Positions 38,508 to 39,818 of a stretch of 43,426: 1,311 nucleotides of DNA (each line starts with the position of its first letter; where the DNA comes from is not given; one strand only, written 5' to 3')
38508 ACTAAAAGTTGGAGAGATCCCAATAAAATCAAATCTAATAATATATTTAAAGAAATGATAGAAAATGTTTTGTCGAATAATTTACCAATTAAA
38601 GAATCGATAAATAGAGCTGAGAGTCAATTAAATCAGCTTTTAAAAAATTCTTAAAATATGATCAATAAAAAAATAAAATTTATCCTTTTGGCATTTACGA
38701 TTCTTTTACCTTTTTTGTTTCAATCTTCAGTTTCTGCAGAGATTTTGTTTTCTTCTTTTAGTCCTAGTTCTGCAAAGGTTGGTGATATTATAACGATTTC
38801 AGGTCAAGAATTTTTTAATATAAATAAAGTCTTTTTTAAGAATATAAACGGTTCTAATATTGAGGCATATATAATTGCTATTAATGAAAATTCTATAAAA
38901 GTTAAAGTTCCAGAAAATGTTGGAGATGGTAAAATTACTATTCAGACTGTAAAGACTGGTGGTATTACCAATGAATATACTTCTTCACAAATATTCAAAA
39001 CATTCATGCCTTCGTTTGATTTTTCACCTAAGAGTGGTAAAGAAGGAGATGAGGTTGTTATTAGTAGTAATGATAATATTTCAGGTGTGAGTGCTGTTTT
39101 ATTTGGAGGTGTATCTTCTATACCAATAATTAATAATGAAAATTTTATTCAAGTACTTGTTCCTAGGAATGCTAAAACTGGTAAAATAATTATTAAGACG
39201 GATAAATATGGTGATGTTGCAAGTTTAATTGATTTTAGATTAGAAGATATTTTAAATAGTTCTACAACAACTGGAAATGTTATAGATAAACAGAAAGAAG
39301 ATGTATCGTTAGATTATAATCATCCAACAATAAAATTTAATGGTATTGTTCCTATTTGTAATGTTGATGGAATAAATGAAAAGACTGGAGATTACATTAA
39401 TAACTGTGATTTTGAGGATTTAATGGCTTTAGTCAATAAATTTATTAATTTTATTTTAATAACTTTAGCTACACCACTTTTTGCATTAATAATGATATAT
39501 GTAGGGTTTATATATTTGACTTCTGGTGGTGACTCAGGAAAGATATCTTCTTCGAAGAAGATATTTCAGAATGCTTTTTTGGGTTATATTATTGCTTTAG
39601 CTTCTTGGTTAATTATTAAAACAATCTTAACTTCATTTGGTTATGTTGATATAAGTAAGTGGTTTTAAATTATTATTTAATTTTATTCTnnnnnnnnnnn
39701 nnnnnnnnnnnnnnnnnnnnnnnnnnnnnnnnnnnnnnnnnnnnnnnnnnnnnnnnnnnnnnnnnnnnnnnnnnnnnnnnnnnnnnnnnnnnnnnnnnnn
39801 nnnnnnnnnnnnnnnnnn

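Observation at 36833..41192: Seven-gene unit: methyltransferase, orphan SBP-like protein, TIG-pilin fusion and four tandem VirB2/TrbC-like mini-pilins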

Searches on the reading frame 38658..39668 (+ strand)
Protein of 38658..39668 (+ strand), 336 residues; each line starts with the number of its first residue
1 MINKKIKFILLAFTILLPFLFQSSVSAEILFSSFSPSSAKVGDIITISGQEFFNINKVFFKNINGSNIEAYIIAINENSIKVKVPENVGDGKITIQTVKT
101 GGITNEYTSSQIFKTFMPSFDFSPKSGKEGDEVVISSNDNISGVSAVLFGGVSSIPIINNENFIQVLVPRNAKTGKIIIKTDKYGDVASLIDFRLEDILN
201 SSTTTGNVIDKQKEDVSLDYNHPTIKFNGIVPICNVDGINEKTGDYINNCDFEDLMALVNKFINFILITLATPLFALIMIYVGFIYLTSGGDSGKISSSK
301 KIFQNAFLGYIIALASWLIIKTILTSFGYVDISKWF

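Call 3: search_protein_families(library=pfam, proteins=[window:38658-39668:+], max_evalue=1)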
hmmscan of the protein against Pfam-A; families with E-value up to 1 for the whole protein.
window:38658-39668:+ (336 aa): 2 families
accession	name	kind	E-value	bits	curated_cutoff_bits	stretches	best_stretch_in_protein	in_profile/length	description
PF01833.30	TIG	-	5.5e-07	29.9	20.9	1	31-107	3-80/84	IPT/TIG domain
PF18895.5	T4SS_pilin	-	0.00022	21.7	26.6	1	265-323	13-71/71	Type IV secretion system pilin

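Call 16: find_homologous_proteins(query=window:38658-39665:+)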
Query window:38658-39665:+ (336 aa): 31 proteins with E <= 0.001 among 3117 candidates.
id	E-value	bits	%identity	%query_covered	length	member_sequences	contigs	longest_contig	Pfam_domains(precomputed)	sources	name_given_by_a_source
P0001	3.2e-209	712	99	100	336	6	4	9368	PF01833.31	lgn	-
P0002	2.3e-100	354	55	95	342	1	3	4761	PF18895.6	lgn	-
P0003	5.7e-90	320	49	98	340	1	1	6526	PF01833.31,PF18895.6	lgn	-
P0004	2.8e-77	278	61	65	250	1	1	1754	PF18895.6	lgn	-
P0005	4.5e-59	218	39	96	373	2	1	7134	PF01476.27,PF18895.6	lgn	-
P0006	4.0e-55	205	37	96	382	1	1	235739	PF01833.31,PF01476.27,PF18895.6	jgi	jgi:LysM repeat protein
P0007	3.1e-54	203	49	64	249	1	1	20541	PF18895.6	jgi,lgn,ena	-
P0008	2.6e-53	200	40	98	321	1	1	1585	PF01833.31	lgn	-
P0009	3.5e-53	199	41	88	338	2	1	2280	PF01833.31,PF18895.6,PF20144.6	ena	-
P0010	9.7e-51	191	38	96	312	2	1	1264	PF01833.31,PF18895.6,PF20144.6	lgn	-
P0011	5.4e-49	185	41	90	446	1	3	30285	PF01833.31,PF18895.6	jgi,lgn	jgi:hypothetical protein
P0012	2.3e-48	183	44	62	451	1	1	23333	PF01833.31,PF18895.6,PF20144.6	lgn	-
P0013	2.1e-46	177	46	62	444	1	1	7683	PF18895.6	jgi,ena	-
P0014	4.1e-46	176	46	62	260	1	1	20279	PF01833.31,PF18895.6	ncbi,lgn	-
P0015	3.8e-45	173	37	89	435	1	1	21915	PF18895.6,PF20144.6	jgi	jgi:hypothetical protein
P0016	1.8e-43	167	41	69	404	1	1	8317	PF18895.6,PF00041.28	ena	-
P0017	2.3e-43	167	45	62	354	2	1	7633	PF18895.6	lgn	-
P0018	5.8e-43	165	41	66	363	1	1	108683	PF18895.6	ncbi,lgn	-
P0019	9.4e-41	158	45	63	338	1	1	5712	PF01833.31,PF18895.6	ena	-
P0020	9.6e-40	155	44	62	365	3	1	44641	PF01833.31,PF18895.6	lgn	-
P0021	2.0e-39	154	42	62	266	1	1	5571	PF01833.31,PF18895.6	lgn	-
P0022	1.1e-37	148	44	62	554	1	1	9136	PF01833.31,PF18895.6,PF20144.6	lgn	-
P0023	2.0e-37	147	37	91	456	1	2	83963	PF18895.6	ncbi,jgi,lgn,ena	ncbi:MAG: hypothetical protein WCT42_01960 [Candidatus Paceibacterota bacterium]|jgi:hypothetical pr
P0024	1.1e-36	145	40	62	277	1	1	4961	PF18895.6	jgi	-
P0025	7.8e-36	142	40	62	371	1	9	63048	PF18895.6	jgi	jgi:hypothetical protein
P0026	5.9e-35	139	42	63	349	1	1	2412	PF01833.31,PF18895.6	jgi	-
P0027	1.1e-34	138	41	62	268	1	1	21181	PF18895.6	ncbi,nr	ncbi:MAG: hypothetical protein JJE53_01950 [Candidatus Pacebacteria bacterium]|nr:hypothetical prote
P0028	9.6e-32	129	54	32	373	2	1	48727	PF18895.6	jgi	jgi:hypothetical protein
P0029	4.5e-22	97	53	30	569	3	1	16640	PF01833.31,PF18895.6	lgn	-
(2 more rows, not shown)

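Call 17: find_encoding_contigs(protein=window:38658-39665:+, flank=10000, max_places=6)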
Protein window:38658-39665:+ (336 aa): 8 contigs read that carry it; 6 places shown.
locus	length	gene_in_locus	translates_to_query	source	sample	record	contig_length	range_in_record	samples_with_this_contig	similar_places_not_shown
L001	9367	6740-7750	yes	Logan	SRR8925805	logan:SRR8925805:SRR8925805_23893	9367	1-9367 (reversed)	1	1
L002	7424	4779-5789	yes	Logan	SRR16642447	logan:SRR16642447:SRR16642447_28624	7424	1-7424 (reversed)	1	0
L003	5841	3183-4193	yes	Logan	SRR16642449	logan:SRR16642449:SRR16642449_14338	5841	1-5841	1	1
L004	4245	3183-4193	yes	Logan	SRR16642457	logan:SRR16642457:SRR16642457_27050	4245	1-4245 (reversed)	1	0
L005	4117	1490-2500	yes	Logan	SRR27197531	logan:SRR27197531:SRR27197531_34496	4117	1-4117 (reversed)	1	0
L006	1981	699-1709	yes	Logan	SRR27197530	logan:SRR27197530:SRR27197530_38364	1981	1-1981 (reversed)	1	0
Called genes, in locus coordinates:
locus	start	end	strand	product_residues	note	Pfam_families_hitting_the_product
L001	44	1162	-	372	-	PF21710:Spt6_S1 (faint), PF23459:S1_RRP5 (faint), PF21543:CvfB_2nd (faint), PF00575:S1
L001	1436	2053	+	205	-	PF13483:Lactamase_B_3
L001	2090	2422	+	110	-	-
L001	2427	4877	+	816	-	PF00521:DNA_topoisoIV, PF03989:DNA_gyraseA_C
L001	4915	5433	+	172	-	PF13489:Methyltransf_23 (faint), PF01135:PCMT, PF01209:Ubie_methyltran, PF13847:Methyltransf_31, PF08241:Methyltransf_11, PF08242:Methyltransf_12 (weak), PF13649:Methyltransf_25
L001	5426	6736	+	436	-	PF13416:SBP_bac_8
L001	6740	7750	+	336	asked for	PF01833:TIG (weak)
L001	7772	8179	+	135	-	PF18895:T4SS_pilin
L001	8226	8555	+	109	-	PF18895:T4SS_pilin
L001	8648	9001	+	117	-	PF18895:T4SS_pilin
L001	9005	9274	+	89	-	PF18895:T4SS_pilin (weak)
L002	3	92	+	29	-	?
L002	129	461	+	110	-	-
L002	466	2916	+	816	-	PF00521:DNA_topoisoIV, PF03989:DNA_gyraseA_C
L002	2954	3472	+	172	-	PF13489:Methyltransf_23 (faint), PF01135:PCMT, PF01209:Ubie_methyltran, PF13847:Methyltransf_31, PF08241:Methyltransf_11, PF08242:Methyltransf_12 (weak), PF13649:Methyltransf_25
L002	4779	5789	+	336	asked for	PF01833:TIG (weak)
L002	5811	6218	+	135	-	PF18895:T4SS_pilin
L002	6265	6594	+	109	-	PF18895:T4SS_pilin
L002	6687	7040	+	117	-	PF18895:T4SS_pilin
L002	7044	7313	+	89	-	PF18895:T4SS_pilin (weak)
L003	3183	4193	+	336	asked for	PF01833:TIG (weak)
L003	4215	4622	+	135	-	PF18895:T4SS_pilin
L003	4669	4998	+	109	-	PF18895:T4SS_pilin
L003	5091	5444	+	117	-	PF18895:T4SS_pilin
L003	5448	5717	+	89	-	PF18895:T4SS_pilin (weak)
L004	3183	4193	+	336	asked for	PF01833:TIG (weak)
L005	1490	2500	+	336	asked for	PF01833:TIG (weak)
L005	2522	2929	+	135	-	PF18895:T4SS_pilin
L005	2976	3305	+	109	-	PF18895:T4SS_pilin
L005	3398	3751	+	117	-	PF18895:T4SS_pilin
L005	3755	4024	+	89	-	PF18895:T4SS_pilin (weak)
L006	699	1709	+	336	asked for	PF01833:TIG (weak)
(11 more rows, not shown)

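Call 18: find_encoding_contigs(protein=P0006, flank=10000, max_places=1)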
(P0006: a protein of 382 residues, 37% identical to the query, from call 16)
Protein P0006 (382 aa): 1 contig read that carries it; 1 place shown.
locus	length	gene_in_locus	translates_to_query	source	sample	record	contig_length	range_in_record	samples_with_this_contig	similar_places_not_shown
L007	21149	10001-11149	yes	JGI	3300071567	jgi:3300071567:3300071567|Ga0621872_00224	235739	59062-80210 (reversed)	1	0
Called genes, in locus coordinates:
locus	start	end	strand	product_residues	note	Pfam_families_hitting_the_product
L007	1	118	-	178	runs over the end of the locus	PF01327:Pep_deformylase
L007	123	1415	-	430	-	PF13393:tRNA-synt_His, PF00587:tRNA-synt_2b, PF03129:HGTP_anticodon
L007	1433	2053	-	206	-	PF10502:Peptidase_S26, PF00717:Peptidase_S24 (weak)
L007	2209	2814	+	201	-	PF01195:Pept_tRNA_hydro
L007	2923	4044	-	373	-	PF00575:S1, PF21543:CvfB_2nd (faint), PF23459:S1_RRP5 (faint), PF21710:Spt6_S1 (faint), PF00575:S1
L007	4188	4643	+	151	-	-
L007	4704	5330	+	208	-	PF13483:Lactamase_B_3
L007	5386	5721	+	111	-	-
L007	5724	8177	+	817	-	PF00521:DNA_topoisoIV, PF03989:DNA_gyraseA_C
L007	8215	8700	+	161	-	PF01728:FtsJ (weak), PF01135:PCMT, PF01209:Ubie_methyltran, PF05175:MTS (weak), PF06325:PrmA (weak), PF13847:Methyltransf_31, PF08241:Methyltransf_11, PF13649:Methyltransf_25, +4 more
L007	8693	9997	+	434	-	PF01547:SBP_bac_1, PF13416:SBP_bac_8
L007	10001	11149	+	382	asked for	PF01833:TIG (weak), PF01476:LysM, PF18895:T4SS_pilin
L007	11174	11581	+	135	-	PF18895:T4SS_pilin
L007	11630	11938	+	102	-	PF18895:T4SS_pilin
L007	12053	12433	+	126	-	PF18895:T4SS_pilin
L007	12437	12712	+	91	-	PF18895:T4SS_pilin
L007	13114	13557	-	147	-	-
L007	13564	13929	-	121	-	-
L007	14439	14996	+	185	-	-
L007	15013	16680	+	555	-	PF01555:N6_N4_Mtase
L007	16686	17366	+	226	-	-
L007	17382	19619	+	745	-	PF00270:DEAD, PF04851:ResIII, PF18766:SWI2_SNF2 (weak), PF27151:YagJ (weak)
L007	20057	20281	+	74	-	-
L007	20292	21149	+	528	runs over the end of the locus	PF00239:Resolvase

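Call 19: find_encoding_contigs(protein=P0018, flank=10000, max_places=1)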
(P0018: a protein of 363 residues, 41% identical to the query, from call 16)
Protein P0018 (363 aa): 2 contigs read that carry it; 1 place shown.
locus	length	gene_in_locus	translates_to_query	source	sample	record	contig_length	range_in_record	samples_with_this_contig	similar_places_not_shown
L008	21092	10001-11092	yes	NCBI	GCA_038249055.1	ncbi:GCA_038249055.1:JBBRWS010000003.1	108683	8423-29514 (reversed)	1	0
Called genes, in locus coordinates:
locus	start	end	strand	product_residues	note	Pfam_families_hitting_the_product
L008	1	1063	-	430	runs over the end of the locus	PF13393:tRNA-synt_His, PF00587:tRNA-synt_2b, PF03129:HGTP_anticodon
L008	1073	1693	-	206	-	PF10502:Peptidase_S26, PF00717:Peptidase_S24 (weak)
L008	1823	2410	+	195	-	PF01195:Pept_tRNA_hydro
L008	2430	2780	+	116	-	-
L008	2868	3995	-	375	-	PF00575:S1 (weak), PF23459:S1_RRP5 (faint), PF21710:Spt6_S1 (faint), PF00575:S1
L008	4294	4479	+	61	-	-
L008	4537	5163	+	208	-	PF13483:Lactamase_B_3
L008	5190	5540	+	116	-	-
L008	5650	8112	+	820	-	PF00521:DNA_topoisoIV, PF03989:DNA_gyraseA_C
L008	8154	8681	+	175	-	PF13489:Methyltransf_23 (weak), PF01135:PCMT, PF01209:Ubie_methyltran, PF13679:Methyltransf_32 (weak), PF13847:Methyltransf_31, PF08241:Methyltransf_11, PF08242:Methyltransf_12 (weak), PF13649:Methyltransf_25, +1 more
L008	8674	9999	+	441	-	PF01547:SBP_bac_1, PF13416:SBP_bac_8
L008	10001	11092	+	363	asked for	PF18895:T4SS_pilin (weak)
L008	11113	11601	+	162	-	PF18895:T4SS_pilin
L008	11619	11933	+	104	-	PF18895:T4SS_pilin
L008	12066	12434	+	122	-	PF18895:T4SS_pilin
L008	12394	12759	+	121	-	PF18895:T4SS_pilin (faint)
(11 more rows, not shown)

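Call 20: find_encoding_contigs(protein=P0023, flank=10000, max_places=1)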
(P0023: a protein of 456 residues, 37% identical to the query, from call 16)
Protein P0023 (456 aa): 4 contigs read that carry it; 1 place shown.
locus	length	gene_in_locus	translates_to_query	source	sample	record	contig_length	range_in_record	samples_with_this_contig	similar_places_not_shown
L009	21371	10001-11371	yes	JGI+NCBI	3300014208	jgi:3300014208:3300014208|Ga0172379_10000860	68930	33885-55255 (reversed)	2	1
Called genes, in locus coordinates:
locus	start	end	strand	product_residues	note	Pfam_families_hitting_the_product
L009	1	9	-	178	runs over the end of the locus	PF01327:Pep_deformylase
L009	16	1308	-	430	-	PF13393:tRNA-synt_His, PF00587:tRNA-synt_2b, PF03129:HGTP_anticodon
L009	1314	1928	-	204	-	PF10502:Peptidase_S26, PF00717:Peptidase_S24 (weak)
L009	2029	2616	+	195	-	PF01195:Pept_tRNA_hydro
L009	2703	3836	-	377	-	PF00575:S1 (weak), PF23459:S1_RRP5 (faint), PF21543:CvfB_2nd (faint), PF21710:Spt6_S1 (faint), PF00575:S1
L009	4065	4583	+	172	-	-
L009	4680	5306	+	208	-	PF13483:Lactamase_B_3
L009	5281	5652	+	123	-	-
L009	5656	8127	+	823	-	PF00521:DNA_topoisoIV, PF03989:DNA_gyraseA_C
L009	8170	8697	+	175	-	PF01135:PCMT, PF01209:Ubie_methyltran, PF01728:FtsJ (weak), PF13489:Methyltransf_23 (weak), PF13847:Methyltransf_31, PF08241:Methyltransf_11, PF08242:Methyltransf_12, PF13649:Methyltransf_25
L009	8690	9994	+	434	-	PF01547:SBP_bac_1, PF13416:SBP_bac_8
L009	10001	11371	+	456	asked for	PF18895:T4SS_pilin (weak)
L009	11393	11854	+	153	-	PF18895:T4SS_pilin (weak)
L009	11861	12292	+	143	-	PF18895:T4SS_pilin (weak)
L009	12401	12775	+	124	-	PF18895:T4SS_pilin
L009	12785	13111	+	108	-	PF18895:T4SS_pilin (weak)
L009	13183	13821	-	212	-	PF04277:OAD_gamma (faint)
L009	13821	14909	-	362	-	-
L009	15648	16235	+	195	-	-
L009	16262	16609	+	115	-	-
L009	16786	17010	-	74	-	-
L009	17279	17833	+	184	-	PF01936:NYN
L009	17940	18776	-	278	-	-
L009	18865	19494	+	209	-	PF00300:His_Phos_1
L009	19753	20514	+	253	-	PF00483:NTP_transferase, PF01128:IspD, PF12804:NTP_transf_3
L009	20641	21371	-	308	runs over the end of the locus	PF00890:FAD_binding_2 (weak), PF01134:GIDA (faint), PF01266:DAO (faint), PF03486:HI0933_like (faint), PF07992:Pyr_redox_2, PF12831:FAD_oxidored (weak), PF13738:Pyr_redox_3, PF00070:Pyr_redox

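Call 21: find_encoding_contigs(protein=P0028, flank=10000, max_places=1)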
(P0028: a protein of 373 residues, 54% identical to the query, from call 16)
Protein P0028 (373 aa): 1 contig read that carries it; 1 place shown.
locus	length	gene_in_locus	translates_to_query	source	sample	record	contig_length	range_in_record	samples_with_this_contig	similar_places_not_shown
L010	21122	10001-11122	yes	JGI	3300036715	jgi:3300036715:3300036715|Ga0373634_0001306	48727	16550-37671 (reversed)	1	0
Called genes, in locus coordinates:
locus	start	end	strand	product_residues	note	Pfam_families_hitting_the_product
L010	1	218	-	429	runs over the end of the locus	PF13393:tRNA-synt_His, PF00587:tRNA-synt_2b, PF03129:HGTP_anticodon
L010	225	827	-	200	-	PF10502:Peptidase_S26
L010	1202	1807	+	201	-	PF01195:Pept_tRNA_hydro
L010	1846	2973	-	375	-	PF00575:S1 (weak), PF23459:S1_RRP5 (faint), PF21710:Spt6_S1 (faint), PF00575:S1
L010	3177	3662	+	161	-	-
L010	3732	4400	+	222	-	PF01797:Y1_Tnp (weak)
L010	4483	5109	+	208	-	PF13483:Lactamase_B_3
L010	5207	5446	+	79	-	-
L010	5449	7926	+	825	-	PF00521:DNA_topoisoIV, PF03989:DNA_gyraseA_C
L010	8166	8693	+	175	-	PF01269:Fibrillarin (weak), PF01728:FtsJ (weak), PF13489:Methyltransf_23 (weak), PF01209:Ubie_methyltran, PF13847:Methyltransf_31, PF08241:Methyltransf_11, PF08242:Methyltransf_12, PF13649:Methyltransf_25, +2 more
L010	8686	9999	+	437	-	PF01547:SBP_bac_1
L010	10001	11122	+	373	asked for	PF18895:T4SS_pilin (weak)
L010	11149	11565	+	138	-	PF04956:TrbC (faint), PF18895:T4SS_pilin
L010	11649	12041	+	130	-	PF18895:T4SS_pilin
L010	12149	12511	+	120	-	PF18895:T4SS_pilin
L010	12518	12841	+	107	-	PF18895:T4SS_pilin (weak)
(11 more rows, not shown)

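Call 22: find_encoding_contigs(protein=P0025, flank=10000, max_places=1)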
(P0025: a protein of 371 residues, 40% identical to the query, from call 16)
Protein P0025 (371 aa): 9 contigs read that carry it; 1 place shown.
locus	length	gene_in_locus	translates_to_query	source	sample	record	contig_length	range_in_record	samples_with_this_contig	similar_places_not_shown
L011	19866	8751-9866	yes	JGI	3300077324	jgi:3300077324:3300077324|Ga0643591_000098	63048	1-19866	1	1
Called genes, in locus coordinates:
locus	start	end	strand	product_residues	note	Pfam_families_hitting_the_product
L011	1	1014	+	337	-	?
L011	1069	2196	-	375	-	PF00575:S1 (weak), PF23459:S1_RRP5 (faint), PF21710:Spt6_S1 (faint), PF00575:S1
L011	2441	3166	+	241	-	PF01797:Y1_Tnp (weak)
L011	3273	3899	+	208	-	PF13483:Lactamase_B_3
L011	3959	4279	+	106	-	-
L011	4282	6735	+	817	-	PF00521:DNA_topoisoIV, PF03989:DNA_gyraseA_C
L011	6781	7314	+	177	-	PF13489:Methyltransf_23, PF01135:PCMT (weak), PF01209:Ubie_methyltran, PF13847:Methyltransf_31, PF08241:Methyltransf_11, PF08242:Methyltransf_12, PF13649:Methyltransf_25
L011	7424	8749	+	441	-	PF01547:SBP_bac_1, PF13416:SBP_bac_8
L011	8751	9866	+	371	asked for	PF18895:T4SS_pilin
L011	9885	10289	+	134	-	PF18895:T4SS_pilin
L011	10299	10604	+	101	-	PF18895:T4SS_pilin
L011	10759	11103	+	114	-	PF18895:T4SS_pilin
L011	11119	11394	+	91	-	PF18895:T4SS_pilin (weak)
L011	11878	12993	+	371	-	PF07963:N_methyl, PF07596:SBP_bac_10 (weak), PF09603:Fib_succ_major (faint), PF26707:DUF8237 (faint)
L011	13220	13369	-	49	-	-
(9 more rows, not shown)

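Call 23: find_encoding_contigs(protein=P0029, flank=10000, max_places=1)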
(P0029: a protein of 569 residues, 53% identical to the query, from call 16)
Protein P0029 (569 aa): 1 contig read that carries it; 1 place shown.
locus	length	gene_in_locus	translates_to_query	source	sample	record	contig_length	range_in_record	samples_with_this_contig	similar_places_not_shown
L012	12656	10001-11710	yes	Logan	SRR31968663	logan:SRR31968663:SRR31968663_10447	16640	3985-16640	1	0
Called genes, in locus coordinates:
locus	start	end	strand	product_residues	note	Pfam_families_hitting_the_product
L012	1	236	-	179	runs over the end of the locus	PF01327:Pep_deformylase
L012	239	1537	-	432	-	PF13393:tRNA-synt_His, PF00587:tRNA-synt_2b, PF03129:HGTP_anticodon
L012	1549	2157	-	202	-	PF10502:Peptidase_S26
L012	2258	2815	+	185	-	PF01195:Pept_tRNA_hydro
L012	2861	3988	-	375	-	PF21543:CvfB_2nd (faint), PF21710:Spt6_S1 (faint), PF23459:S1_RRP5 (faint), PF00575:S1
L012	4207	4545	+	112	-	-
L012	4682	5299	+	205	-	PF13483:Lactamase_B_3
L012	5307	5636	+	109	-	-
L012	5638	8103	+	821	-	PF00521:DNA_topoisoIV, PF03989:DNA_gyraseA_C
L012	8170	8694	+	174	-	PF00398:RrnaAD (weak), PF01209:Ubie_methyltran, PF05175:MTS (weak), PF13489:Methyltransf_23 (faint), PF13847:Methyltransf_31, PF08241:Methyltransf_11, PF08242:Methyltransf_12, PF13649:Methyltransf_25, +1 more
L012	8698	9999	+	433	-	PF01547:SBP_bac_1, PF13416:SBP_bac_8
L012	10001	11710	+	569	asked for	PF01833:TIG (weak), PF18895:T4SS_pilin (weak)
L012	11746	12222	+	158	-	PF18895:T4SS_pilin (weak)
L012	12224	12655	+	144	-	?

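Call 67: predict_structure(alignment_id=A4)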
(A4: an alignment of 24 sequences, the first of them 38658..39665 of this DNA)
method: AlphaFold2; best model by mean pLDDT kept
length: 336 residues; sequences in the alignment: 24
mean_pLDDT: 81.1   pTM: 0.47
mean pLDDT of the five models: 81.1, 80.3, 79.2, 78.0, 75.2
residues with pLDDT >= 90: 142; 70-90: 125; 50-70: 40; < 50: 29
segments of 3 or more residues with pLDDT < 50: 200-223, 334-336
pLDDT, mean of each block of 10 residues (from residue 1): 71 74 66 94 95 94 92 96 94 93 90 91 96 92 91 92 94 95 88 82 38 33 55 70 73 72 75 86 87 86 89 83 70 49
secondary structure, 60 per line:
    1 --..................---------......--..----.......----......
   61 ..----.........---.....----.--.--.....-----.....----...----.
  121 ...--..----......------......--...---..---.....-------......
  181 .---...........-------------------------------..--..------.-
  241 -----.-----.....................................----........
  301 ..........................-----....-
elements in order: H3-20 E30-35 E44-50 E55-62 E67-75 E79-83 E94-98 E104-108 E113-115 E120-123 E132-137 E144-149 E152-154 E163-167 E175-181 E185-195 H252-288 H293-326 H332-335
